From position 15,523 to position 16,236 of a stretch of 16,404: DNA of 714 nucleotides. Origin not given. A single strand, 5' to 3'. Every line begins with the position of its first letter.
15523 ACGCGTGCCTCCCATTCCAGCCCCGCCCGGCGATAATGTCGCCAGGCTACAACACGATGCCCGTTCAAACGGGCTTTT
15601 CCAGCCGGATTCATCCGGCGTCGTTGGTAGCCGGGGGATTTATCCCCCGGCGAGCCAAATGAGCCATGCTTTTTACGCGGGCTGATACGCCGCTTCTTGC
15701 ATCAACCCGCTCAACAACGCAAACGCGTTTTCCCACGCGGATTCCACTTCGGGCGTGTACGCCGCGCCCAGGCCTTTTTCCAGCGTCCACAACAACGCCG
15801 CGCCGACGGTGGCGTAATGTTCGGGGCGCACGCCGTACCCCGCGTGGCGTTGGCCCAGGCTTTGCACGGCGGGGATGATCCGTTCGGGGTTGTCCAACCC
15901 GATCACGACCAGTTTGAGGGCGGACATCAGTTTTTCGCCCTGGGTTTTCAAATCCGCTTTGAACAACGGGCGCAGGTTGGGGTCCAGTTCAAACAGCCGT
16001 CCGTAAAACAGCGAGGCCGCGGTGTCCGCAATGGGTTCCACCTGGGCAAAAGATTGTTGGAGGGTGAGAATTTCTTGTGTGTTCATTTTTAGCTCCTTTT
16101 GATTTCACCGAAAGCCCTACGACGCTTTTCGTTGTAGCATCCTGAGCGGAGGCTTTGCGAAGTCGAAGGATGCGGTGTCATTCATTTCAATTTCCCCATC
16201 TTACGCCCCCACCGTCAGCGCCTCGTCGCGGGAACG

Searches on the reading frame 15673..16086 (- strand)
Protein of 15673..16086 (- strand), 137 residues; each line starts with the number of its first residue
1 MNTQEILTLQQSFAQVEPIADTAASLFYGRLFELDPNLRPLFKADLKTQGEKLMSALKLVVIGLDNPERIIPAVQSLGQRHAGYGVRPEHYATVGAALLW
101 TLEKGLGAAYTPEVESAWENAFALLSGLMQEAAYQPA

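Call 8: search_protein_families(library=pfam, proteins=[window:15673-16086:-], max_evalue=0.01)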
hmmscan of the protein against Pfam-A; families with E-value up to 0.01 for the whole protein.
window:15673-16086:- (137 aa): 1 family
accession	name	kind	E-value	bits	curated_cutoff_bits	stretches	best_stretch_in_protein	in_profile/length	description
PF00042.28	Globin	-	3e-16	60.4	22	1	27-126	3-114/117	Globin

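Call 13: find_encoding_contigs(protein=window:15673-16086:-, flank=10000, max_places=6)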
Protein window:15673-16086:- (137 aa): 4 contigs read that carry it; 4 places shown.
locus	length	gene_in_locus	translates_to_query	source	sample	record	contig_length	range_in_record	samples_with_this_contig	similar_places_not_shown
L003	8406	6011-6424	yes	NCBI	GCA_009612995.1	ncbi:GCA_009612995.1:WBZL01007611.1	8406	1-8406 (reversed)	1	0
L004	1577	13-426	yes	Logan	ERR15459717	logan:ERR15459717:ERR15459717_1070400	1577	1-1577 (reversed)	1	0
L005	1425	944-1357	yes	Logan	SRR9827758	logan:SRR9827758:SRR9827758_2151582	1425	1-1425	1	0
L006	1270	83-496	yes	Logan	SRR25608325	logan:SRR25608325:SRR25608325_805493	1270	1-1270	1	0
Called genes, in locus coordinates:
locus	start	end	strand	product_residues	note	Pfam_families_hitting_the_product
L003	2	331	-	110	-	?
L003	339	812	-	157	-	-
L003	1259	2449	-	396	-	PF07907:YibE_F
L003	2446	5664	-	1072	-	PF03704:BTAD, PF05729:NACHT (weak), PF13191:AAA_16 (weak), PF17874:TPR_MalT, PF13424:TPR_12, PF00515:TPR_1, PF07719:TPR_2 (weak), PF13424:TPR_12, +10 more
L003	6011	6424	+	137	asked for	PF00042:Globin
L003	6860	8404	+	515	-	?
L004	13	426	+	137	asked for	PF00042:Globin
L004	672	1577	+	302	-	?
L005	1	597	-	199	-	?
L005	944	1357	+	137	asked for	PF00042:Globin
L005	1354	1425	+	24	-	?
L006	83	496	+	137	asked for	PF00042:Globin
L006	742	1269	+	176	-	?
